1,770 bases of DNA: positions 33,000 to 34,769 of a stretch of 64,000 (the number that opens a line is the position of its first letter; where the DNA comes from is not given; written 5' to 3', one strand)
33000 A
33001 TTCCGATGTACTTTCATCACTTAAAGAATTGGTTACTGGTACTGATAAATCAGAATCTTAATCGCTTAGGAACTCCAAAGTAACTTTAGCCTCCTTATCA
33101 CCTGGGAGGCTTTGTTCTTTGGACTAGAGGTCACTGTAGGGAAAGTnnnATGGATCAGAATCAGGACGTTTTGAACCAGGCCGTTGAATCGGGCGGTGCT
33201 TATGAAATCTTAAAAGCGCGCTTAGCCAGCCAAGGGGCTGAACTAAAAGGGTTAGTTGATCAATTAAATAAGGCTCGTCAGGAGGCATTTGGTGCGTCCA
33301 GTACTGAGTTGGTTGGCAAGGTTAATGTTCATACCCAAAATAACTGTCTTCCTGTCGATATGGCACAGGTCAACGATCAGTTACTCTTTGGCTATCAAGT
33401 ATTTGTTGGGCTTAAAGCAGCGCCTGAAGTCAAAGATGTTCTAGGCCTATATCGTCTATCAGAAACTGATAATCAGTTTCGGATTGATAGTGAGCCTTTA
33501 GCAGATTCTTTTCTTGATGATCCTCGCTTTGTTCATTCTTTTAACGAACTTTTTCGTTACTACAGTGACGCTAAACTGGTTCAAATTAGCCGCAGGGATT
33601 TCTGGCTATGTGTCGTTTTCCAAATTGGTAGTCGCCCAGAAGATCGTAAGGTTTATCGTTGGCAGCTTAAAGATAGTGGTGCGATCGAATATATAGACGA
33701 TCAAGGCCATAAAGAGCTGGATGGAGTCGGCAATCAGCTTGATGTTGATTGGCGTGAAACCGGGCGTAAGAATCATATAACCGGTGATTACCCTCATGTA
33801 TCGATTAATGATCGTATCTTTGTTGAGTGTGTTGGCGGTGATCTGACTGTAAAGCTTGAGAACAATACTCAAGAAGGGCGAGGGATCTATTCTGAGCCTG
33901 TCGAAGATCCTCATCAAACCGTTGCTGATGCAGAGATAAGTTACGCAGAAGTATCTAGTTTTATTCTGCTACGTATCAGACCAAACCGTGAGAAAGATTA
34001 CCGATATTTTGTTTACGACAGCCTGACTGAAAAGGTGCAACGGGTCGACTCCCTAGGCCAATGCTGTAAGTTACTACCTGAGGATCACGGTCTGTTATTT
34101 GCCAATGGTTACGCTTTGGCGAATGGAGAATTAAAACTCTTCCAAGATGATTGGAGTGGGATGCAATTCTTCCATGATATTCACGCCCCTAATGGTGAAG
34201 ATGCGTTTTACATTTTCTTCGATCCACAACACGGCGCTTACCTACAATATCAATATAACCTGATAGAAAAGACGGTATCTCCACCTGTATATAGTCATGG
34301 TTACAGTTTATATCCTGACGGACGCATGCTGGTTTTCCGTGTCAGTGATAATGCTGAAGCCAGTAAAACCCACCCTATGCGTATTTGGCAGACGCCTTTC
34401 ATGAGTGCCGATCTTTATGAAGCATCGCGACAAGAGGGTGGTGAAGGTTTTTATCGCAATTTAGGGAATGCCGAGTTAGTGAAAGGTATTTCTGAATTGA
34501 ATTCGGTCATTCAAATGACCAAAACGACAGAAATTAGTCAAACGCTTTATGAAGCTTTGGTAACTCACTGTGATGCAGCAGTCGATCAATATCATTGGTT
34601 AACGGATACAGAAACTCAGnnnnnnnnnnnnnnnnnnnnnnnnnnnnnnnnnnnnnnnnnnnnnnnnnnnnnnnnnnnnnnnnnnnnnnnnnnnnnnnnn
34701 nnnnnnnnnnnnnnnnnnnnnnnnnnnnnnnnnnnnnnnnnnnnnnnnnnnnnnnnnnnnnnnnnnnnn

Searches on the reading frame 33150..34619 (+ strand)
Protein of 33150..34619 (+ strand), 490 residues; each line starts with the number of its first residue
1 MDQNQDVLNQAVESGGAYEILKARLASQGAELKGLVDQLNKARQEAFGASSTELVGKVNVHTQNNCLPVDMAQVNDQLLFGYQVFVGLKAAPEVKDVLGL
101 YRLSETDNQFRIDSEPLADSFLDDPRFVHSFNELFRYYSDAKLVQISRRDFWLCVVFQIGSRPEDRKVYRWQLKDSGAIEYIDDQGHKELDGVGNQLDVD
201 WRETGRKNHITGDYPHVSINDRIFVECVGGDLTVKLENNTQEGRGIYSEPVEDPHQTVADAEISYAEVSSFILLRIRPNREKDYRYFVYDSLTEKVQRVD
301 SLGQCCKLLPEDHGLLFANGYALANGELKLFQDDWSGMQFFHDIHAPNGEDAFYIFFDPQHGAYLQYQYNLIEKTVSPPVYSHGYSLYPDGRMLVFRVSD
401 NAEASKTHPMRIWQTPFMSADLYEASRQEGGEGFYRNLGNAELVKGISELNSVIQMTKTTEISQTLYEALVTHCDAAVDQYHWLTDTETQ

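Call 30: search_protein_representatives(protein=window:33150-34619:+)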
Query: 490 residues. Proteins with E-value up to 0.001 (for the whole library): 637; up to 1e-10: 454; up to 1e-30: 209. The best 150 are listed.
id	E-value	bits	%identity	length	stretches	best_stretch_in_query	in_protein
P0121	4.4e-154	530.6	47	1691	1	3-486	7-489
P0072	3.2e-153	527.8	47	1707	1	3-489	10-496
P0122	5.8e-138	477.5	47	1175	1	11-487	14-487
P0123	2.8e-137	475.2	44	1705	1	4-488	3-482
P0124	6.6e-136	470.7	47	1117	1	6-488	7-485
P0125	1.6e-129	449.6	44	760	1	4-490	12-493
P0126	8.3e-128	444.0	44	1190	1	6-490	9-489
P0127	4.4e-127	441.6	42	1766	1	5-487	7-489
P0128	6.6e-127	441.0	43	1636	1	7-487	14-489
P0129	1.2e-126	440.1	43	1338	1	16-488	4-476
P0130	2.1e-125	436.0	44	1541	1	14-489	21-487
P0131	1.8e-124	432.9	45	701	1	14-488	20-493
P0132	2.0e-123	429.5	44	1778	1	2-488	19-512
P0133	2.8e-123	429.0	42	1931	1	15-486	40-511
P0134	3.9e-123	428.6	42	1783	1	13-487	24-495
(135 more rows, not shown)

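Call 41: predict_structure(alignment_id=A4)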
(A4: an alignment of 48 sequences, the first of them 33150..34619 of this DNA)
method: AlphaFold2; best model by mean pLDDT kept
length: 490 residues; sequences in the alignment: 48
mean_pLDDT: 90.9   pTM: 0.88
mean pLDDT of the five models: 90.9, 89.9, 89.6, 89.3, 89.0
residues with pLDDT >= 90: 370; 70-90: 89; 50-70: 27; < 50: 4
segments of 3 or more residues with pLDDT < 50: 1-4
pLDDT, mean of each block of 10 residues (from residue 1): 51 67 90 95 89 96 96 96 85 96 96 97 98 95 94 96 92 97 90 84 94 90 92 81 79 94 95 97 97 92 95 94 93 91 93 95 95 94 95 96 96 96 81 85 94 89 80 92 88
secondary structure, 60 per line:
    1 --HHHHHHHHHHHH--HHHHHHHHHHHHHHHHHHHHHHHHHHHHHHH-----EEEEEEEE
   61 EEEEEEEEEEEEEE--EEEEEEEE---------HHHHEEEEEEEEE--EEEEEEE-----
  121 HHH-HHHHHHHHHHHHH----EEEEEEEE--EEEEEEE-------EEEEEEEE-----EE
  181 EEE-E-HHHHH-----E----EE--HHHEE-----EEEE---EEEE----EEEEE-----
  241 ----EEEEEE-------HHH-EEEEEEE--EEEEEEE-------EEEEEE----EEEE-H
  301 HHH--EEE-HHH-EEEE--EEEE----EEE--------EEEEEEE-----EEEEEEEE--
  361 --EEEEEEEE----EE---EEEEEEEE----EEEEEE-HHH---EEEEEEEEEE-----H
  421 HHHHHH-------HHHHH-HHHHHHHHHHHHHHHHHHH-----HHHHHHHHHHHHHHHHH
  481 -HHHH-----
elements in order: H3-14 H17-47 E53-74 E77-84 H94-97 E98-106 E109-115 H125-137 E142-149 E152-158 E166-173 E179-183 H187-191 E216-219 E223-226 E231-235 E245-250 E262-268 E271-277 E285-290 E295-298 H300-303 E306-308 E314-317 E320-323 E328-330 E339-345 E351-358 E363-370 E380-387 E392-397 E405-414 H420-426 H434-438 H440-458 H464-480 H482-485
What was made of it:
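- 33156..33290 (+): N-terminal long helix (residues 3-47) with heptad-like character. In the model it sits with the helices that follow the beta domain. AF2 secondary structure (call 41).
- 33306..34391 (+): Propeller-like all-beta domain (residues 53-414), the core of Pfam DUF3686 (residues 31-482). AF2 pLDDT 90.9 with about 30 strands that group into 6-7 four-stranded sheets (call 41).
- Checked: They are flanked by helices 3-47 and 420-485 (call 41).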

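Call 86: search_solved_structures(query=A2, max_evalue=1)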
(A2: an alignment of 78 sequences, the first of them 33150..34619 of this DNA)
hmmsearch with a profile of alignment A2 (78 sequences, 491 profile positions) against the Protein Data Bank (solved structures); distinct sequences matched with E-value up to 1: 0.
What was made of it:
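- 33306..34391 (+): No PDB sequence relative at E up to 1 (call 86).
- Tried and rejected: The N-domain profile gave nothing (call 86).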
